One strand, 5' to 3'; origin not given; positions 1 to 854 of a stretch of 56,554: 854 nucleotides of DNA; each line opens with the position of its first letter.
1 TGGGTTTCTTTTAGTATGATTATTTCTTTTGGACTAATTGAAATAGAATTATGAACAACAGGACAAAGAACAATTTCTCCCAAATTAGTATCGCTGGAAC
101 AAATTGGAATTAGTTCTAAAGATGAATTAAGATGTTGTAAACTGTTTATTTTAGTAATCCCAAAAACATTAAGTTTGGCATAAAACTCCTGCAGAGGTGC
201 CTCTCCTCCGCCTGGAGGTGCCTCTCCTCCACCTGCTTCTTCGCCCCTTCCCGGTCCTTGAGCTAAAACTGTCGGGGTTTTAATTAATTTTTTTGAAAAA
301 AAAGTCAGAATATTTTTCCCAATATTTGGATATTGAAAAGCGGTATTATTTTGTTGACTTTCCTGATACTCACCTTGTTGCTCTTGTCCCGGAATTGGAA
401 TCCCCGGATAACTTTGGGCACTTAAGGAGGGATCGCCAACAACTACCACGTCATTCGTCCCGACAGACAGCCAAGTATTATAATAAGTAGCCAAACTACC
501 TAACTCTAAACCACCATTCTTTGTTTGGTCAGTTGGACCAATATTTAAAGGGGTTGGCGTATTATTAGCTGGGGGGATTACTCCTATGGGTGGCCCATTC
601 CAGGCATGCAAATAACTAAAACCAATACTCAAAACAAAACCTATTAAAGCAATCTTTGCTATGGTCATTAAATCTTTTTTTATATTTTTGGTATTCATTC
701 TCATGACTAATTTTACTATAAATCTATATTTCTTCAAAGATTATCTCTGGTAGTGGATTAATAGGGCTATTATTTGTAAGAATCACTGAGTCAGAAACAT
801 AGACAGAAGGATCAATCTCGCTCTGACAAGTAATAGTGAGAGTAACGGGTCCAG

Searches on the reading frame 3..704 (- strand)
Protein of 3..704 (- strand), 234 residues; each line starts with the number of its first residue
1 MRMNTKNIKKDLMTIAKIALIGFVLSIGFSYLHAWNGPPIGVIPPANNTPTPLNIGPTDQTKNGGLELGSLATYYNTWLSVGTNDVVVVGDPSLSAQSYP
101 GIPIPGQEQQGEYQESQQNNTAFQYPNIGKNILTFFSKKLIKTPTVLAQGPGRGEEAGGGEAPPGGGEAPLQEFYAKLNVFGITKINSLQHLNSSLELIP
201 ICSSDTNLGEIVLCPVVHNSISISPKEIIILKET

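Call 14: search_protein_families(library=ncbifam, proteins=[window:3-704:-], max_evalue=1)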
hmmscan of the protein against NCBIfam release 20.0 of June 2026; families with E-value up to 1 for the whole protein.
window:3-704:- (234 aa): 0 families

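Call 55: search_protein_families(library=pfam, proteins=[window:3-704:-], max_evalue=0.01)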
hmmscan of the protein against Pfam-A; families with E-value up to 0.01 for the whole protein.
window:3-704:- (234 aa): 0 families

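Call 72: find_related_loci(query=window:3-704:-, collection=metagenome_contigs, flank=10000)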
Query window:3-704:- (234 aa) in metagenome_contigs; peptide patterns used: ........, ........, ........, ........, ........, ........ (x = any residue, [..] = any of these).
571 stretches matched a pattern, but none encodes a relative of the query by tblastn (E <= 1e-3).

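Call 97: search_protein_families(library=phrogs, proteins=[window:3-704:-], max_evalue=0.01)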
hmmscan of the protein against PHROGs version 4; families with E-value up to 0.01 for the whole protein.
window:3-704:- (234 aa): 0 families
